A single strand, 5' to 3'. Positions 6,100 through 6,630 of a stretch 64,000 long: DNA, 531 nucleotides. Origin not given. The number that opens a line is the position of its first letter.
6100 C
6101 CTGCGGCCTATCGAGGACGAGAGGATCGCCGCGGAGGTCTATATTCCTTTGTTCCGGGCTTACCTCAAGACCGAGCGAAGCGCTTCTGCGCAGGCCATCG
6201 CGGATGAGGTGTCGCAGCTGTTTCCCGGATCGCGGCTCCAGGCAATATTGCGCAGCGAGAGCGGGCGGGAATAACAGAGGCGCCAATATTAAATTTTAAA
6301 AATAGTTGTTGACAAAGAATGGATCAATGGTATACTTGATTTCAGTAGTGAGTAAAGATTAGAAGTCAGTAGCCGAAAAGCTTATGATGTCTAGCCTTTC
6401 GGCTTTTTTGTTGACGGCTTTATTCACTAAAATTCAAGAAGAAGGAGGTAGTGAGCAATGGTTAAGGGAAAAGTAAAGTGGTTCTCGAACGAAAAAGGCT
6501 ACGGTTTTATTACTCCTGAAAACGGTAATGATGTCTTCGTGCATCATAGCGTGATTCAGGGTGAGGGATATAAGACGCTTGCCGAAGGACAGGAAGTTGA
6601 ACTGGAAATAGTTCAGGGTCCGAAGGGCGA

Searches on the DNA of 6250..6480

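Call 10: search_rna_families(source=window, start=6250, end=6480, threshold=evalue, max_evalue=10)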
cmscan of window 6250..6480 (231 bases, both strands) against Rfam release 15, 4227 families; matches with E-value up to 10: 8.
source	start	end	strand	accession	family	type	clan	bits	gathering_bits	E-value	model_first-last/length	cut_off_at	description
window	6371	6404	+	RF02726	sno_ZL63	Gene; snRNA; snoRNA; CD-box;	-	18.2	50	0.22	1-43/43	no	Small nucleolar RNA ZL63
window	6414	6467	-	RF01948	KCNQ1OT1_3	Gene; lncRNA;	-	14.7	60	6.6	63-116/116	no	KCNQ1 overlapping transcript 1 conserved region 3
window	6367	6410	+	RF03210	mir-7359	Gene; miRNA;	-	14.4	90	6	1-56/56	no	mir-7359 microRNA precursor family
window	6396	6433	+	RF01332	CRISPR-DR19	Gene; CRISPR;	-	14.4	40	6.9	1-37/37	no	CRISPR RNA direct repeat element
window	6322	6415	+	RF02956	DUF2693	Gene; sRNA;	-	13.7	81.3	1.6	1-165/165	no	DUF2693 RNA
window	6340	6475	-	RF02706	TeloSII_ncR30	Gene; sRNA;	-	12.8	86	0.69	26-226/226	no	TeloSII non coding RNA 30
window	6434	6480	+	RF02471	Ms_IGR-5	Gene; sRNA;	-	11.3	45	1.5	1-54/184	3'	Actinobacteria sRNA Ms_IGR-5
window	6367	6380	+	RF02914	DUF805b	Cis-reg;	CL00115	9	35.6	8.8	5-18/35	no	DUF805b RNA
